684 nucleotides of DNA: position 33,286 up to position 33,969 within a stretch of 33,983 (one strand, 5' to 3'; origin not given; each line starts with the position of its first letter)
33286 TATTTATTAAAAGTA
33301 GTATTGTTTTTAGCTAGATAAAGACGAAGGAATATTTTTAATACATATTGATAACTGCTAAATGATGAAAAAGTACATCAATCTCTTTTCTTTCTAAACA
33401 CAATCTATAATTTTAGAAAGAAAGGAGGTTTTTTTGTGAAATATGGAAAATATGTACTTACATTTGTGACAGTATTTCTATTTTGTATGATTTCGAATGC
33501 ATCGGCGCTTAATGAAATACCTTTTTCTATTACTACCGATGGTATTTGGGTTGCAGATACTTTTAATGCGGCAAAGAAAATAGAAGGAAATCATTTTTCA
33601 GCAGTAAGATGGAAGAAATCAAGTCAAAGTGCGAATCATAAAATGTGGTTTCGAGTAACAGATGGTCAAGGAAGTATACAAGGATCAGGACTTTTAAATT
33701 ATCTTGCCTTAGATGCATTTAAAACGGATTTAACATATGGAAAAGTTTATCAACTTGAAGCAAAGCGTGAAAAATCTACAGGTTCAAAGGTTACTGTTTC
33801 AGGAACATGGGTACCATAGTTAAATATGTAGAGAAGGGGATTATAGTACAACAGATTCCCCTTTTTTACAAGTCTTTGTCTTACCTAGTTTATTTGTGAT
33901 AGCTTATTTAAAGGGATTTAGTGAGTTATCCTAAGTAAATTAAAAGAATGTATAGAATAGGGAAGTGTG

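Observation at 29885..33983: Tandem array of cassettes pairing a small secreted protein with a MacB-like ABC transporter: near-identical flanks around a highly diverged core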

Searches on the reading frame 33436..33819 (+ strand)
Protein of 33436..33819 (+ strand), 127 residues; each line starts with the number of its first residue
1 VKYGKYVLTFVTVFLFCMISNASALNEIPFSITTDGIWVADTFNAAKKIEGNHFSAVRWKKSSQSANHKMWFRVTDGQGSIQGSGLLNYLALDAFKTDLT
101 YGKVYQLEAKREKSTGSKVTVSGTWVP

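Call 4: search_protein_families(library=pfam, proteins=[window:33436-33819:+], max_evalue=1)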
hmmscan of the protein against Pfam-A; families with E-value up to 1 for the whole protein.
window:33436-33819:+ (127 aa): 0 families

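Call 7: search_protein_families(library=ncbifam, proteins=[window:33436-33819:+], max_evalue=1)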
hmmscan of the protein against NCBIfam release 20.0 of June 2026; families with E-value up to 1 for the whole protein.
window:33436-33819:+ (127 aa): 0 families

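Call 10: find_encoding_contigs(protein=window:33436-33819:+, flank=10000, max_places=10)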
Protein window:33436-33819:+ (127 aa): 6 contigs read that carry it; 6 places shown.
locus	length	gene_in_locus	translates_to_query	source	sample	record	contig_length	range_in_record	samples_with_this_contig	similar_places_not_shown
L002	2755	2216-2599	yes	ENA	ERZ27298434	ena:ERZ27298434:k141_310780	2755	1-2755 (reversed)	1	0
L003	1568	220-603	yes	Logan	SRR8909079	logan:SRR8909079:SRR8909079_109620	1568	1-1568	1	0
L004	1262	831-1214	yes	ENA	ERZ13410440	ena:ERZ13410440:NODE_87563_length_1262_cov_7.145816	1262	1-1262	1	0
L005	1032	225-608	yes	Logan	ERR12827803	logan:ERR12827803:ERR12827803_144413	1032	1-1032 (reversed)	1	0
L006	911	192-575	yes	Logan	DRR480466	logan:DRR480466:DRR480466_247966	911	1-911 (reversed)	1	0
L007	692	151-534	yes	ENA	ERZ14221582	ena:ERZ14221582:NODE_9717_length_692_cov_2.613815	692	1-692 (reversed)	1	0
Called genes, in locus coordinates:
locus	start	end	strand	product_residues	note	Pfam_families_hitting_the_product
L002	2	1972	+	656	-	?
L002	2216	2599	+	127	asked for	-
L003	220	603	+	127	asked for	-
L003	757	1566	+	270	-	?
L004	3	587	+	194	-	?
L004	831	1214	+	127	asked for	-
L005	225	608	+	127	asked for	-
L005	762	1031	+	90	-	?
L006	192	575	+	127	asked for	-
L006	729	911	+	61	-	?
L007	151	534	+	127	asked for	-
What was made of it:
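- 33436..33819 (+): SP2, a 127-aa secreted protein (GTG start). The mature domain is 53% identical to SP1. The identical protein is found on 6 further contigs from 6 different samples (call 10).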

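Call 82: search_protein_families(library=phrogs, proteins=[window:33436-33819:+], max_evalue=0.1)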
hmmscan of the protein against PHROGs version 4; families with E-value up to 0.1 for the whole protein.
window:33436-33819:+ (127 aa): 0 families

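Call 83: search_protein_families(library=padloc, proteins=[window:33436-33819:+], max_evalue=0.01)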
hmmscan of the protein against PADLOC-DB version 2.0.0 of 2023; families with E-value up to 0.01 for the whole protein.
window:33436-33819:+ (127 aa): 0 families
